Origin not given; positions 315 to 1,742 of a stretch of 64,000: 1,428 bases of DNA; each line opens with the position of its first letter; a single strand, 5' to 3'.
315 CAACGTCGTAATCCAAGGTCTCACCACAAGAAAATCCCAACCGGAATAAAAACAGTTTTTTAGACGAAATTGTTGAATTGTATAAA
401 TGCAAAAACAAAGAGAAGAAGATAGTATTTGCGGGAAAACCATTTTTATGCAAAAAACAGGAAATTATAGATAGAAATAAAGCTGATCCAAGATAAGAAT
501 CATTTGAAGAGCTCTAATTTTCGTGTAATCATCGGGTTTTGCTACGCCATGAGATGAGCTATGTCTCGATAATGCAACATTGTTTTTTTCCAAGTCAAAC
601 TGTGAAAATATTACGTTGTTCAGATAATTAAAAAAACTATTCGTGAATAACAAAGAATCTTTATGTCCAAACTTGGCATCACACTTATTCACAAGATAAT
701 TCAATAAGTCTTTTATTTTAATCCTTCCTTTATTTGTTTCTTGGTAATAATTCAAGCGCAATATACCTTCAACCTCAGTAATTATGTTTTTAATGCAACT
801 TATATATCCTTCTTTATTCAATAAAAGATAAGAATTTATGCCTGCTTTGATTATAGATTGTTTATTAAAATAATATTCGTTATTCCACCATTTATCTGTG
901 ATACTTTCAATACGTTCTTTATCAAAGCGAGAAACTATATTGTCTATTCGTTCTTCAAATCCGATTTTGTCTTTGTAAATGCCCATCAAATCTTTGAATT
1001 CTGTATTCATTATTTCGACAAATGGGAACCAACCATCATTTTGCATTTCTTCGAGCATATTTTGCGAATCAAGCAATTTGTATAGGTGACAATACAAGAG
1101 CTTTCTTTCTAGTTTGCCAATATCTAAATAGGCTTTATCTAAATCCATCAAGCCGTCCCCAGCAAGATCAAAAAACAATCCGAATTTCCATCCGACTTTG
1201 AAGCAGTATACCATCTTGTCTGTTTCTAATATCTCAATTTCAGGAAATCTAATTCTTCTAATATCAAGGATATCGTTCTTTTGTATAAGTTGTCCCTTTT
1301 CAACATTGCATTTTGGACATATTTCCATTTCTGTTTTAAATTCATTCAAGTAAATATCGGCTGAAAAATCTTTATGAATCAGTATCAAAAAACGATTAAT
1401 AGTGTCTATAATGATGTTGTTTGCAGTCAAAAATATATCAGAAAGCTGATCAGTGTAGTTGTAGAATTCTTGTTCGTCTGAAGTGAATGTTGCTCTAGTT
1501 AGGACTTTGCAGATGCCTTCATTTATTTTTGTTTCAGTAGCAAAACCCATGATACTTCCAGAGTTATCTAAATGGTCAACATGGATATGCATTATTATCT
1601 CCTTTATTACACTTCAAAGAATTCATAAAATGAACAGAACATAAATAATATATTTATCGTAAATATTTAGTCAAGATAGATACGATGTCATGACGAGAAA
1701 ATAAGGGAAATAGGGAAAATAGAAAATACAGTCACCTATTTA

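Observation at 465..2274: AT-rich islet: orphan HEPN-like (Rx4H) protein plus divergent small membrane protein; candidate single-effector defence or abortive-infection module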

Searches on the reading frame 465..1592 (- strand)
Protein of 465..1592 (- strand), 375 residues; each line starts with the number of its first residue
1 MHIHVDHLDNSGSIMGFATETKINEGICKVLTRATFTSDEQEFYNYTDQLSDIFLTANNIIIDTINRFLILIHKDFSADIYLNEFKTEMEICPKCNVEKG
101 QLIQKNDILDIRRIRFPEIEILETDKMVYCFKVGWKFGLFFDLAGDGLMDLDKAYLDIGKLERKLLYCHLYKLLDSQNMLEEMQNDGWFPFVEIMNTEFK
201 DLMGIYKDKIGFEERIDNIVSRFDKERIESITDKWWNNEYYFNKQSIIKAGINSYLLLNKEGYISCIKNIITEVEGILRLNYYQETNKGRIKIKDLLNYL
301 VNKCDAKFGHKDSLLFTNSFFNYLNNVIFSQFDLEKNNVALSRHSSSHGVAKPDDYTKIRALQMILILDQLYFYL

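Call 4: search_protein_families(library=pfam, proteins=[window:468-1592:-], max_evalue=1)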
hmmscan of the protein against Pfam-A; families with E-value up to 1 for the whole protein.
window:468-1592:- (375 aa): 0 families

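Call 5: search_protein_families(library=padloc, proteins=[window:468-1592:-], max_evalue=1)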
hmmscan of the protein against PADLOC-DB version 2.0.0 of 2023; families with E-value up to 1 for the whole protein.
window:468-1592:- (375 aa): 0 families

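Call 6: search_protein_families(library=ncbifam, proteins=[window:468-1592:-], max_evalue=1)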
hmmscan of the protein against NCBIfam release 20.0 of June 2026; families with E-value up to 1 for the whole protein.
window:468-1592:- (375 aa): 2 families
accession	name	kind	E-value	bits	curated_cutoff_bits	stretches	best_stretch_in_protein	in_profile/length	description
TIGR01122.1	ilvE_I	equivalog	0.0045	16.2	245.55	1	203-265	118-184/298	branched-chain-amino-acid transaminase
NF010498.0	PRK13917.1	equivalog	0.019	14.2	417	1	5-87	230-311/344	plasmid segregation protein ParM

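Call 7: search_solved_structures(query=window:468-1592:-, max_evalue=10)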
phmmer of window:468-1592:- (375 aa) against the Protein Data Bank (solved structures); distinct sequences matched with E-value up to 10: 1.
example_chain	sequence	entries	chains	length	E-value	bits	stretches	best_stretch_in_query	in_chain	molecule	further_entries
2pju_A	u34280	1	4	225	1.6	11.2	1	187-291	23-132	Propionate catabolism operon regulatory protein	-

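Call 8: find_homologous_proteins(query=window:468-1592:-, max_evalue=0.001)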
Query window:468-1592:- (375 aa): 502 proteins with E <= 0.001 among 2232 candidates; the best 120 are listed.
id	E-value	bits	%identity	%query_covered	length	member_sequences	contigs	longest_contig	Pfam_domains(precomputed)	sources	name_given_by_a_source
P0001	1.7e-171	589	99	70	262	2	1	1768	-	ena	-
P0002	5.6e-155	534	65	98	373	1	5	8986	-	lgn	-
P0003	8.1e-152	524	64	100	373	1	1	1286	-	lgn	-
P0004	1.0e-122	428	52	98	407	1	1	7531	-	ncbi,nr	ncbi:MAG: hypothetical protein HZA05_01775 [Nitrospirae bacterium]|nr:hypothetical protein [Nitrospi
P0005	3.5e-121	423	51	98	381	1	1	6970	-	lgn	-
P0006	2.4e-119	417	49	100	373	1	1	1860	-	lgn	-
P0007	1.8e-118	414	51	98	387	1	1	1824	-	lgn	-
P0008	6.2e-118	413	49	98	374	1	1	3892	-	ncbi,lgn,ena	-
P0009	4.7e-117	410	48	100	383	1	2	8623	-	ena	-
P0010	1.0e-116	408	50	100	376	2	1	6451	-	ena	-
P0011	4.2e-116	407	49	98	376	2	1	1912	-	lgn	-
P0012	6.2e-116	406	52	98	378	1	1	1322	-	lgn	-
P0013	1.4e-115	405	49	98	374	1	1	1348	-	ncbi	-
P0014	2.8e-115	404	49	98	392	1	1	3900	-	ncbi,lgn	-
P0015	4.9e-115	403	47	100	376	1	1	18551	-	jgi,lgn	-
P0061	7.1e-110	386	47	98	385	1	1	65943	-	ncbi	-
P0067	2.6e-109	384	46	98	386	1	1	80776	-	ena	-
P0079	2.2e-108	381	46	100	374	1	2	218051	-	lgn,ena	-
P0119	4.4e-106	374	44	98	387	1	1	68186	-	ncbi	ncbi:hypothetical protein ACFLXY_01645 [Chloroflexota bacterium]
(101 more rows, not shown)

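Call 13: find_encoding_contigs(protein=P0079, flank=8000, max_places=2)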
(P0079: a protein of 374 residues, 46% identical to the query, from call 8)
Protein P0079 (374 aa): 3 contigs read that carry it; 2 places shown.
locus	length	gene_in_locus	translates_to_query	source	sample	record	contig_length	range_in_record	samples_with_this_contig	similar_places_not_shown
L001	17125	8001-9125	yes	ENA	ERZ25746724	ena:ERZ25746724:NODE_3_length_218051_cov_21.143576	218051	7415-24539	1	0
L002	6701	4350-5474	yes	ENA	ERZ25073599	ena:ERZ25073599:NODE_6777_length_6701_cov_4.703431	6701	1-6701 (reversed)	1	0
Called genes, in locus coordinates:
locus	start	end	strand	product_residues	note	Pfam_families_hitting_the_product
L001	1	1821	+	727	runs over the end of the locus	-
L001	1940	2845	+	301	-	-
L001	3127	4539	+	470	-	PF18862:ApeA_NTD1, PF18739:HEPN_Apea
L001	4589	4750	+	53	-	-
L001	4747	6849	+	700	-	-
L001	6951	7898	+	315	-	PF13643:DUF4145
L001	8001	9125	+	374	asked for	-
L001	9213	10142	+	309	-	-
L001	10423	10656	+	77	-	-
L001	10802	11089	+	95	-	-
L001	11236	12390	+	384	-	PF02463:SMC_N, PF11398:DUF2813 (faint), PF13175:AAA_15, PF13476:AAA_23, PF13304:AAA_21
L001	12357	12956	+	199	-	PF14103:DUF4276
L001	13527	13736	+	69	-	-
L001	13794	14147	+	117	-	PF01850:PIN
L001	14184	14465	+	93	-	-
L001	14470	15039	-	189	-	PF00881:Nitroreductase, PF14512:TM1586_NiRdase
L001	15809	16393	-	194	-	PF02508:Rnf-Nqr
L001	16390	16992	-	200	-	PF02508:Rnf-Nqr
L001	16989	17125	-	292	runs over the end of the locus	PF04205:FMN_bind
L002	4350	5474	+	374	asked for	-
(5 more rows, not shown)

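Call 14: find_encoding_contigs(protein=P0067, flank=8000, max_places=2)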
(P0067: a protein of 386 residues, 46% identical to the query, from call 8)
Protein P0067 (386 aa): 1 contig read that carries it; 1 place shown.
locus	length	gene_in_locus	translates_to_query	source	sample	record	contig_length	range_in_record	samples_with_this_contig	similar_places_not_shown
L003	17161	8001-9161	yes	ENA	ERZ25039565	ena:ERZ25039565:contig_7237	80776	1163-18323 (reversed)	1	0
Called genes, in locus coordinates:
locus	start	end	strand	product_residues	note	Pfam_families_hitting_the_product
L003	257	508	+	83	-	-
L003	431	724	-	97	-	-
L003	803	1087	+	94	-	-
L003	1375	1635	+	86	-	-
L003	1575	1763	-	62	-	-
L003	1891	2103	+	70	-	-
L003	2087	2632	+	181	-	PF04191:PEMT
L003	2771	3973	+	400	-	PF00144:Beta-lactamase, PF13354:Beta-lactamase2 (faint)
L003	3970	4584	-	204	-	-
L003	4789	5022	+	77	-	-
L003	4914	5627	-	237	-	PF22548:AEP-TOTE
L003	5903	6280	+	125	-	-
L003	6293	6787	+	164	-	PF04326:SLFN_AlbA_2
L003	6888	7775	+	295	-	-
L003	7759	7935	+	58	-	-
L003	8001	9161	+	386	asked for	-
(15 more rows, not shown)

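Call 15: find_encoding_contigs(protein=P0119, flank=8000, max_places=2)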
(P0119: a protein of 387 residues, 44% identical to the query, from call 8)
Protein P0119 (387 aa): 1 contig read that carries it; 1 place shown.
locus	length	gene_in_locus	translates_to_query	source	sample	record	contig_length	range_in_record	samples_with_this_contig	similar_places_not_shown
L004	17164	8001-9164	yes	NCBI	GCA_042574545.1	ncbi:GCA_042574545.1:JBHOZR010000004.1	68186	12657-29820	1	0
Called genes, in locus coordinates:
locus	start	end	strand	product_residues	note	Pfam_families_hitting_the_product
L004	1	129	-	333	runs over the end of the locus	PF08461:WHD_RNase_R, PF01995:NRD1_2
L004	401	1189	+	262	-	PF00318:Ribosomal_S2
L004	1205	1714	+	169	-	PF00889:EF_TS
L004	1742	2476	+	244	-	PF00696:AA_kinase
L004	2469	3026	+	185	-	PF01765:RRF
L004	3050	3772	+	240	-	PF01255:Prenyltransf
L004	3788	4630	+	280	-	PF01148:CTP_transf_1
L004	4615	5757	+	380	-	PF02670:DXP_reductoisom, PF08436:DXP_redisom_C, PF13288:DXPR_C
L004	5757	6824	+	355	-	PF02163:Peptidase_M50, PF00595:PDZ (weak), PF04495:GRASP55_65 (weak), PF13180:PDZ_2, PF17820:PDZ_6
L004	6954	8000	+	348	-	PF04551:GcpE, PF26540:GcpE_C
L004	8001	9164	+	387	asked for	-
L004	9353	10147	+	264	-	PF00561:Abhydrolase_1, PF12146:Hydrolase_4 (faint)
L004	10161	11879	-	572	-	PF12911:OppC_N (weak)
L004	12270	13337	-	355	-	-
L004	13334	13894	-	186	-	PF04542:Sigma70_r2, PF08281:Sigma70_r4_2, PF04545:Sigma70_r4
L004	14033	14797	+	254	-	PF00106:adh_short, PF08659:KR, PF23441:SDR, PF13561:adh_short_C2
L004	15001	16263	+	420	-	PF05977:MFS_3, PF07690:MFS_1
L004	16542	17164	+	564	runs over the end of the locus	PF00587:tRNA-synt_2b, PF04073:tRNA_edit, PF03129:HGTP_anticodon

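Call 16: find_encoding_contigs(protein=P0061, flank=8000, max_places=2)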
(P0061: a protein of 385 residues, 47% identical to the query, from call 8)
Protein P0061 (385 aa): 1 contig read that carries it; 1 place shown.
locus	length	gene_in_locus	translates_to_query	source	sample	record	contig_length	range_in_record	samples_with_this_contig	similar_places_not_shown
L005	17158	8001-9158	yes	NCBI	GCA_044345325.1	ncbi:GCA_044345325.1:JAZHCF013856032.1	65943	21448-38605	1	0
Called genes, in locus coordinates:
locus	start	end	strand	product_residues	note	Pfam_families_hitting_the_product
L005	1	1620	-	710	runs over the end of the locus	PF16927:HisKA_7TM, PF13492:GAF_3 (weak), PF00512:HisKA, PF02518:HATPase_c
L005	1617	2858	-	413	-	PF01209:Ubie_methyltran, PF13489:Methyltransf_23, PF08241:Methyltransf_11, PF08242:Methyltransf_12, PF13649:Methyltransf_25, PF13847:Methyltransf_31, PF21926:FeeM, PF13444:Acetyltransf_5, +1 more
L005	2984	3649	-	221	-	PF00072:Response_reg, PF00486:Trans_reg_C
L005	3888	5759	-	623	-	PF00580:UvrD-helicase, PF13245:AAA_19, PF13361:UvrD_C, PF13538:UvrD_C_2 (faint)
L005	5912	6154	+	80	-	-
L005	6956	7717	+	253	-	-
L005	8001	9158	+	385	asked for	-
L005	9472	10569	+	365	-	-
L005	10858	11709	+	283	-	-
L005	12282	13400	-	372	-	PF14659:Phage_int_SAM_3 (weak), PF00589:Phage_integrase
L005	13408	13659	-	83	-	PF12728:HTH_17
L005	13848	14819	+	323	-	PF13155:Toprim_2 (weak), PF13662:Toprim_4, PF01807:Zn_ribbon_DnaG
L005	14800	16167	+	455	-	-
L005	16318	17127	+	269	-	PF00149:Metallophos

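Call 17: predict_structure(alignment_id=A1)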
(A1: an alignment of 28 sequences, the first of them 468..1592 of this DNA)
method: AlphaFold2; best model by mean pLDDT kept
length: 375 residues; sequences in the alignment: 28
mean_pLDDT: 86.5   pTM: 0.83
mean pLDDT of the five models: 86.5, 83.5, 80.6, 79.6, 77.2
residues with pLDDT >= 90: 161; 70-90: 185; 50-70: 29; < 50: 0
segments of 3 or more residues with pLDDT < 50: none
pLDDT, mean of each block of 10 residues (from residue 1): 77 70 76 83 67 71 79 86 89 87 88 91 86 81 78 91 88 84 91 90 94 96 94 91 95 96 95 92 88 89 77 80 91 88 89 93 96 88
secondary structure, 60 per line:
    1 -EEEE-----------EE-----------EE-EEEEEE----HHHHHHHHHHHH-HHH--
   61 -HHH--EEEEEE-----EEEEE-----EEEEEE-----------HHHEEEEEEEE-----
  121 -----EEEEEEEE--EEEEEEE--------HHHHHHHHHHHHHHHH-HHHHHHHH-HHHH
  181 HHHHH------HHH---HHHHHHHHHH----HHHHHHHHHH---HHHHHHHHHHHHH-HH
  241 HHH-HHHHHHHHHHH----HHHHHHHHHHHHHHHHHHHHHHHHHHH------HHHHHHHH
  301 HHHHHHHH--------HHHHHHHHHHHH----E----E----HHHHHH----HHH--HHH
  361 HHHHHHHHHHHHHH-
elements in order: E2-5 E33-38 H43-54 E67-72 E78-82 E88-93 E108-115 E126-133 E136-142 H151-166 H168-175 H177-185 H198-207 H212-221 H225-237 H239-243 H245-255 H260-286 H293-308 H317-328 H343-348 H358-374

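Call 20: fold_search(model_id=the predicted structure, library=pdb)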
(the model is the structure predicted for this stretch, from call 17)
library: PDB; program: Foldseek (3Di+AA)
matches with E <= 10: 229; with E <= 0.001: 0
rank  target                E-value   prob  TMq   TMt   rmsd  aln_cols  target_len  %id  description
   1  4z3u_C                5.3e-01  0.04  0.08  0.13  17.5       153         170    9  PRV nuclear egress complex (released 2015-11-11)
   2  4z3u_A                7.0e-01  0.04  0.08  0.13  17.5       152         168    9  PRV nuclear egress complex (released 2015-11-11)
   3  4zxs_C                8.2e-01  0.04  0.08  0.14  15.7       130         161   10  HSV-1 nuclear egress complex (released 2015-11-11)
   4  2lnj_MODEL_1_A        1.5e+00  0.06  0.12  0.21  12.9       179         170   13  Solution Structure of Cyanobacterial PsbP (CyanoP) from Synechocystis sp. PCC 6803 (released 2012-06-06)
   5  9pr9_C                1.5e+00  0.06  0.09  0.07  10.2        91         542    4  Crystal structure of the Clostridiodes difficile CspA homodimer (released 2026-01-21)
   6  1awi_A                1.6e+00  0.04  0.10  0.19  12.9       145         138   10  HUMAN PLATELET PROFILIN COMPLEXED WITH THE L-PRO10 PEPTIDE (released 1998-10-28)
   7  4zxs_A                1.6e+00  0.02  0.08  0.14  16.3       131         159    9  HSV-1 nuclear egress complex (released 2015-11-11)
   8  5e8c_B                1.6e+00  0.02  0.08  0.13  17.5       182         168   10  pseudorabies virus nuclear egress complex, pUL31, pUL34 (released 2015-12-23)
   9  1d1j_B                1.7e+00  0.03  0.09  0.17  13.3       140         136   10  CRYSTAL STRUCTURE OF HUMAN PROFILIN II (released 2000-12-22)
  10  6tug_A                1.8e+00  0.06  0.17  0.16  25.9       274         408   14  Enterococcus italicus Csm6 bound to cyclic hexa-2'-fluoro-hexa-dAMP (released 2020-02-26)
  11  4x1l                  2.0e+00  0.04  0.09  0.21  13.1       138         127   10  Structural basis for mutation-induced destabilization of Profilin 1 in ALS (released 2015-06-10)
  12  8rty_P                2.1e+00  0.03  0.10  0.20  14.9       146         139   15  Structure of the F-actin barbed end bound by Cdc12 and profilin (ring complex) at a resolution of 6.3 Angstrom (released 2024-04-10)
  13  8k7u_C                2.1e+00  0.03  0.08  0.05  11.9        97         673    4  the alpha-galactosidase 5 with Cacl2 (released 2024-07-31)
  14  9nlt_B                2.4e+00  0.08  0.11  0.29  10.9       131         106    9  Crystal Structure of Flpp3-minibinder687 Complex (released 2025-10-22)
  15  1d1j_A                2.4e+00  0.03  0.10  0.17  12.9       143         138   10  CRYSTAL STRUCTURE OF HUMAN PROFILIN II (released 2000-12-22)
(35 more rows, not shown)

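Call 21: fold_search(model_id=the predicted structure, library=viral)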
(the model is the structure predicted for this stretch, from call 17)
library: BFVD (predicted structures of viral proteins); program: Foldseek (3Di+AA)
matches with E <= 10: 252; with E <= 0.001: 2
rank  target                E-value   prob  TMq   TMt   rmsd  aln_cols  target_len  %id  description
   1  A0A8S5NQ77            5.2e-10  1.00  0.46  0.77   3.7       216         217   28  Uncharacterized protein [Siphoviridae sp. ctpbe1]
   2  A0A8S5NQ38            6.0e-04  1.00  0.21  0.49  10.6       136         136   18  Uncharacterized protein [Siphoviridae sp. ctpbe1]
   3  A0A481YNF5            1.5e-01  0.08  0.14  0.15  21.0       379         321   10  Ankyrin repeat protein [Pithovirus LCDPAC01]
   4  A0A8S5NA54            1.9e-01  0.05  0.08  0.08  45.4       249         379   15  BppU N-terminal domain-containing protein [Phage sp. ctXnn1]
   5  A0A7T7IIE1            3.2e-01  0.04  0.08  0.10  18.5       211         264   12  (no name in the UniProt tables at hand)
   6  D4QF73                3.4e-01  0.04  0.08  0.11  19.9       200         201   12  Minor virion protein [Aeropyrum pernix bacilliform virus 1 (isolate -/Japan/Tanaka/2005)]
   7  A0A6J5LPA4            3.8e-01  0.07  0.06  0.23  15.6       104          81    9  Uncharacterized protein [uncultured Caudovirales phage]
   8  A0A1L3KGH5            4.7e-01  0.03  0.10  0.10  19.0       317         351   13  Uncharacterized protein [Hubei noda-like virus 24]
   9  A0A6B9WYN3            5.2e-01  0.05  0.08  0.09  21.3       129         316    9  (no name in the UniProt tables at hand)
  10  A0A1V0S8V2            6.1e-01  0.03  0.11  0.11  26.7       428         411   10  Uncharacterized protein [Catovirus CTV1]
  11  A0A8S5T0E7            6.8e-01  0.06  0.09  0.12  14.1       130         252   12  Uncharacterized protein [Myoviridae sp. ctWb16]
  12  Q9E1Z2                6.8e-01  0.05  0.10  0.16  16.6       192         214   10  Uncharacterized protein [Cercopithecine herpesvirus 9 (strain DHV)]
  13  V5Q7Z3                6.8e-01  0.03  0.08  0.15  12.5       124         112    8  Uncharacterized protein [Xylella phage Salvo]
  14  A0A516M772            8.0e-01  0.06  0.10  0.07  15.9       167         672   13  (no name in the UniProt tables at hand)
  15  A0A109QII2            8.0e-01  0.02  0.08  0.10  18.4       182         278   10  Nuclear egress membrane protein [Macropodid alphaherpesvirus 1]
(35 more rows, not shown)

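Call 23: search_solved_structures(query=A1, max_evalue=10, show_alignments=3)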
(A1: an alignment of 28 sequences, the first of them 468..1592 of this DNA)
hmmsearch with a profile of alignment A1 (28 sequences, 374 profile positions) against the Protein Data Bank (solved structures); distinct sequences matched with E-value up to 10: 63 (the best 60 are shown).
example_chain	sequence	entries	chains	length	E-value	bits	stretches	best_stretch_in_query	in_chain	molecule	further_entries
2ihl_A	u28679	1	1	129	0.019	17.7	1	219-291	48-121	JAPANESE QUAIL EGG WHITE LYSOZYME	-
1fly_A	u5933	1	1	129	0.042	16.6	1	219-291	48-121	LYSOZYME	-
1flu_A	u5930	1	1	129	0.083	15.6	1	219-291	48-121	LYSOZYME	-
1hem_A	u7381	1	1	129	0.13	15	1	219-291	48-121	HEN EGG WHITE LYSOZYME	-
1ir7_A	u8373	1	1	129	0.13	14.9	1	219-291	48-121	lysozyme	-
1h6m_A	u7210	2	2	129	0.14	14.9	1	218-291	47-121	LYSOZYME C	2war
1heq_A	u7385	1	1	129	0.14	14.9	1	220-291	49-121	HEN EGG WHITE LYSOZYME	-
1fn5_A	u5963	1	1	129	0.15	14.8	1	218-291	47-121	LYSOZYME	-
1flw_A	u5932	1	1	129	0.16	14.7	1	219-291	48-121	LYSOZYME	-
3ojp_A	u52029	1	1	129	0.16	14.7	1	219-291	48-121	Lysozyme C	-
9j0l_A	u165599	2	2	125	0.16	14.7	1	219-291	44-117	Lysozyme C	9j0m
1a2y_C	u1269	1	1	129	0.17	14.6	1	219-291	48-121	LYSOZYME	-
2iff_Y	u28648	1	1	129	0.17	14.6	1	219-291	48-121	HEN EGG WHITE LYSOZYME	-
6f1l_A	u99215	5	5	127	0.17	14.6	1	219-291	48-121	Lysozyme C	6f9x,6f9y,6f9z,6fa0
1uia_A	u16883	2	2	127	0.17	14.6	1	219-291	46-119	LYSOZYME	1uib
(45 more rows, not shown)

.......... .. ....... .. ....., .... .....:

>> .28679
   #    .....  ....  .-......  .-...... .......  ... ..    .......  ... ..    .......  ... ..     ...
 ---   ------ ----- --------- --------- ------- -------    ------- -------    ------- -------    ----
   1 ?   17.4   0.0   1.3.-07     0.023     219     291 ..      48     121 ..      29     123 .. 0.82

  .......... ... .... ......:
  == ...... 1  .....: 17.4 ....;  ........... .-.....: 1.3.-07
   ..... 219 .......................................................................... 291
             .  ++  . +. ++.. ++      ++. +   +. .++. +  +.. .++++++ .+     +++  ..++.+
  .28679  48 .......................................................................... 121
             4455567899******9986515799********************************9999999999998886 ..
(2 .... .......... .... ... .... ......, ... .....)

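Call 24: search_protein_families(library=pfam, alignment_id=A1, max_evalue=10)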
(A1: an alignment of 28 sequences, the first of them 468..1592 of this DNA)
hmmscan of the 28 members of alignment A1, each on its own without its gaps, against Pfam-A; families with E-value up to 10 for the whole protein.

A. member 1, window:468-1592:- (375 aa): 0 families

B. families by the number of members that match (of 28 scanned): 12 families
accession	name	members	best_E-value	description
PF21452.2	Cmr1_like_C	3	0.017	Cmr1-like, C-terminal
PF08666.17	SAF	2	0.0081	SAF domain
PF06757.18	Ins_allergen_rp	2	0.019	Insect allergen related repeat, nitrile-specifier detoxification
PF23873.1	DUF7228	1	0.034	Family of unknown function (DUF7228)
PF00856.33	SET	1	0.16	SET domain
PF00062.25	Lys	1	0.17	C-type lysozyme/alpha-lactalbumin family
PF12319.13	TryThrA_C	1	0.2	Tryptophan-Threonine-rich plasmodium antigen C terminal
PF16144.10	DUF4852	1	0.31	Domain of unknown function (DUF4852)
PF09956.15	Phage_cement_2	1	0.31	Phage cement protein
PF12075.13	KN_motif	1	0.61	KN motif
PF18493.6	DUF5617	1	0.86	Domain of unknown function (DUF5617)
PF17523.7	MPS-4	1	1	MinK-related peptide, potassium channel accessory sub-unit protein 4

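Call 33: find_encoding_contigs(protein=window:465-1592:-, flank=3000, max_places=4)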
Protein window:465-1592:- (375 aa): 11 contigs read that carry it; 4 places shown.
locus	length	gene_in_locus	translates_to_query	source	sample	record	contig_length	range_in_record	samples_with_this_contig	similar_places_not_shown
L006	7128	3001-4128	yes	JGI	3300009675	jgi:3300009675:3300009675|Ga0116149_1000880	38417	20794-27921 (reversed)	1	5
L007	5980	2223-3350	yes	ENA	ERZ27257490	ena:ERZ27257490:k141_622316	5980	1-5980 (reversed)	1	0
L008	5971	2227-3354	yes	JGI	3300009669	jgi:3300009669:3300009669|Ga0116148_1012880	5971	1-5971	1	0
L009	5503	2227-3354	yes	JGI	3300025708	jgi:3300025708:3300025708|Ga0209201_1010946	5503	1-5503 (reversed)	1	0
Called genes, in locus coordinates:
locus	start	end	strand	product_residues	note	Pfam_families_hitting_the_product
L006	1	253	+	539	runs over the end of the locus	PF07690:MFS_1, PF13347:MFS_2, PF07690:MFS_1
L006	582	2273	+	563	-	PF13240:Zn_Ribbon_1 (weak), PF01436:NHL (faint)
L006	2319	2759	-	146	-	-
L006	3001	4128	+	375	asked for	-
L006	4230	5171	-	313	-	PF13353:Fer4_12, PF12797:Fer4_2 (faint), PF13237:Fer4_10, PF00037:Fer4 (weak), PF12838:Fer4_7, PF13187:Fer4_9, PF00037:Fer4 (weak), PF04055:Radical_SAM, +3 more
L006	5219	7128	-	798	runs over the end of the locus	PF02901:PFL-like, PF01228:Gly_radical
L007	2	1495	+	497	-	?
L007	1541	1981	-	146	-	-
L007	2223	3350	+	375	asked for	-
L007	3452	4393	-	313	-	PF13353:Fer4_12, PF12797:Fer4_2 (faint), PF13237:Fer4_10, PF00037:Fer4 (weak), PF12838:Fer4_7, PF13187:Fer4_9, PF00037:Fer4 (weak), PF04055:Radical_SAM, +3 more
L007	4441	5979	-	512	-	?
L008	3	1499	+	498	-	?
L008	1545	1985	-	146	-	-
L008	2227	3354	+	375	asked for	-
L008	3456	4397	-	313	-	PF13353:Fer4_12, PF12797:Fer4_2 (faint), PF13237:Fer4_10, PF00037:Fer4 (weak), PF12838:Fer4_7, PF13187:Fer4_9, PF00037:Fer4 (weak), PF04055:Radical_SAM, +3 more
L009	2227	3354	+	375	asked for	-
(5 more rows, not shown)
